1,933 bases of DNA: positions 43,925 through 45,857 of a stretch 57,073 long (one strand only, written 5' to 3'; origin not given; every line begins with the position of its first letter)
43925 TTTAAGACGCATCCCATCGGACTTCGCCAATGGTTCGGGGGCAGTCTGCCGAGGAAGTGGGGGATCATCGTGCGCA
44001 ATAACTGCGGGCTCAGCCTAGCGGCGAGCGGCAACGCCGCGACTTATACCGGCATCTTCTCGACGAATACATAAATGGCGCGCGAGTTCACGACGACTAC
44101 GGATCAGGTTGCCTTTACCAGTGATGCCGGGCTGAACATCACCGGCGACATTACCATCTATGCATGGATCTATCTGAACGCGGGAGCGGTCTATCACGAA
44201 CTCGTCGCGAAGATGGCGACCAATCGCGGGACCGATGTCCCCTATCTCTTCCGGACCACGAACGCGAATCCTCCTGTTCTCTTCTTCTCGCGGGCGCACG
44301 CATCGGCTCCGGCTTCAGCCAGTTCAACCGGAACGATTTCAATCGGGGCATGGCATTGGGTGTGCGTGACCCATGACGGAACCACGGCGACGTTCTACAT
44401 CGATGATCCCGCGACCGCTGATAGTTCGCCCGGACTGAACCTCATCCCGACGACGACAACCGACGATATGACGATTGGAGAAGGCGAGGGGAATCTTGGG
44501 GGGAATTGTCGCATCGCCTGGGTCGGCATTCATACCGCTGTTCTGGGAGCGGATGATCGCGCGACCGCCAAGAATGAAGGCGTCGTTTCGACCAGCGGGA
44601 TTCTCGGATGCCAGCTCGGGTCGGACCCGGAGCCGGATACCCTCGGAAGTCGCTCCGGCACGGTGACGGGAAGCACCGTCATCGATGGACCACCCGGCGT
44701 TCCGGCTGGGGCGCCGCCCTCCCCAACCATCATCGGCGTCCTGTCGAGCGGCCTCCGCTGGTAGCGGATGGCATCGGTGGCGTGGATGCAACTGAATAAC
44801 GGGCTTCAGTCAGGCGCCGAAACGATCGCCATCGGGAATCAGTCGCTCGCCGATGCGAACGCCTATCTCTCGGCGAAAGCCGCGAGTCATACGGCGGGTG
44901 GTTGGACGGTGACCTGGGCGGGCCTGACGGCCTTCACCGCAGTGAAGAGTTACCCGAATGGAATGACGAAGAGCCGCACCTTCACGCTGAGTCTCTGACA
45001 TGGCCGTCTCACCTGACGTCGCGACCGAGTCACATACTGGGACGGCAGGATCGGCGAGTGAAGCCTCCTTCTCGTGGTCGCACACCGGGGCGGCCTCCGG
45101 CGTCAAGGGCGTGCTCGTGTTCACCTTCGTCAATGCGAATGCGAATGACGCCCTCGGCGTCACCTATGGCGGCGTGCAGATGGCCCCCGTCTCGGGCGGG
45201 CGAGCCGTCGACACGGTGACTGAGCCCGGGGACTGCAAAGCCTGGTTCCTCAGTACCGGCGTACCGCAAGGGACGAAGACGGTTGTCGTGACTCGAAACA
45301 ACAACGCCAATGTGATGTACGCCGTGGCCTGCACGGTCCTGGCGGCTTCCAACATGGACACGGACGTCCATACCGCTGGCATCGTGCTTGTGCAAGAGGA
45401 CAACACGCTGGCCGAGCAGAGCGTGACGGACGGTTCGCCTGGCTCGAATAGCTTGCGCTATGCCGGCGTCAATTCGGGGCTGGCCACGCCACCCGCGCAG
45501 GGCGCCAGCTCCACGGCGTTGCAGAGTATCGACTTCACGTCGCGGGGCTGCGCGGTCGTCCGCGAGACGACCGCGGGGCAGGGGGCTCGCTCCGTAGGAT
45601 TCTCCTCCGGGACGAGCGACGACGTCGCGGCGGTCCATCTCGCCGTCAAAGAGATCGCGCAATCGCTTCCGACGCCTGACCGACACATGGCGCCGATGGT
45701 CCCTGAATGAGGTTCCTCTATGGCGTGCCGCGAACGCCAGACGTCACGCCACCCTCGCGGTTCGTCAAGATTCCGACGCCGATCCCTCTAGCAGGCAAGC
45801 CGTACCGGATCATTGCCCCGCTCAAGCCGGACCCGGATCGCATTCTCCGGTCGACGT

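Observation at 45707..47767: A 686-aa proline-rich protein built from about 16-17 degenerate 31-33-aa repeats with a three-unit super-repeat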

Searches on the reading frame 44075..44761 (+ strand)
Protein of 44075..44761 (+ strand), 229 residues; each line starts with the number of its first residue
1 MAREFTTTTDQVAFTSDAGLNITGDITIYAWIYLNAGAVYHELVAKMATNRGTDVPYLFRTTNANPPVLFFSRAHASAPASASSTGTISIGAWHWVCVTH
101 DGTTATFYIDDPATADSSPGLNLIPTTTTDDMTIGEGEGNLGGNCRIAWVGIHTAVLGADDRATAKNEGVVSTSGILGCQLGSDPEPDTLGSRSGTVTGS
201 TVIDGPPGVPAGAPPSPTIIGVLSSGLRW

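Call 7: search_protein_families(library=phrogs, proteins=[window:44075-44761:+], max_evalue=0.01)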
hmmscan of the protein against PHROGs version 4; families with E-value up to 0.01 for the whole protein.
window:44075-44761:+ (229 aa): 4 families
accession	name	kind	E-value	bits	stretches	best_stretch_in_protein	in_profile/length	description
phrog_8510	-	head and packaging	6.5e-06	25.1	1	21-137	751-864/1348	virion structural protein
phrog_24074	-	unknown function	1.4e-05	24.5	1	5-110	462-565/892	-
phrog_3545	-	unknown function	1.6e-05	24.1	1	9-124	801-928/1115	-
phrog_18503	-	unknown function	0.00015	21.2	1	5-142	548-685/844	-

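Call 24: search_protein_families(library=pfam, proteins=[window:44075-44761:+], max_evalue=0.01)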
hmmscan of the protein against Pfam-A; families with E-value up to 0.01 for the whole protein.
window:44075-44761:+ (229 aa): 1 family
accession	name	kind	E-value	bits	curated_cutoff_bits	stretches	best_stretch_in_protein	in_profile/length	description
PF13385.13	Laminin_G_3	-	7.8e-15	55.8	27.6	1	8-140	3-127/151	Concanavalin A-like lectin/glucanases superfamily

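Call 74: search_protein_families(library=ncbifam, proteins=[window:44075-44761:+], max_evalue=0.1)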
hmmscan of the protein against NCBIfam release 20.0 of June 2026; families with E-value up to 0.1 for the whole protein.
window:44075-44761:+ (229 aa): 1 family
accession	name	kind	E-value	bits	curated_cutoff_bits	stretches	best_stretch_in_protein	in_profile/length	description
NF052521.1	TafC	equivalog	0.00079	18.6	410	1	4-140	196-329/373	TafC family fimbrial protein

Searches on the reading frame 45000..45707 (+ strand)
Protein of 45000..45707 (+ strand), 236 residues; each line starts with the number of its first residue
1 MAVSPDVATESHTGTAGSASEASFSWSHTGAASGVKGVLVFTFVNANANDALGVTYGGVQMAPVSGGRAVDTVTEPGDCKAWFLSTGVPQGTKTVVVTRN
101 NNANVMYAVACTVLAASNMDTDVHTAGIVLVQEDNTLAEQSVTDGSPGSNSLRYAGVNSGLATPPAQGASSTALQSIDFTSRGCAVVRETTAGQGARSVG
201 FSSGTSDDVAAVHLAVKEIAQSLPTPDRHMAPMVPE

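Call 7: search_protein_families(library=phrogs, proteins=[window:45000-45707:+], max_evalue=0.01)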
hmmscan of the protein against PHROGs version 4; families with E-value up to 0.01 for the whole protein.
window:45000-45707:+ (236 aa): 0 families

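Call 24: search_protein_families(library=pfam, proteins=[window:45000-45707:+], max_evalue=0.01)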
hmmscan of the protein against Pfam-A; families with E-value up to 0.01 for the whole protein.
window:45000-45707:+ (236 aa): 0 families

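Call 54: search_dna_similar(query=window:45000-45707:+, collection=phages, mode=protein, max_evalue=0.01, max_rows=15)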
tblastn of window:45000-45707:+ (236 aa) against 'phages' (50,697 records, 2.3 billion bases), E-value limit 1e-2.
No match.

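Call 74: search_protein_families(library=ncbifam, proteins=[window:45000-45707:+], max_evalue=0.1)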
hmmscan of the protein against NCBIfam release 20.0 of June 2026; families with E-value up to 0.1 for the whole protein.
window:45000-45707:+ (236 aa): 0 families
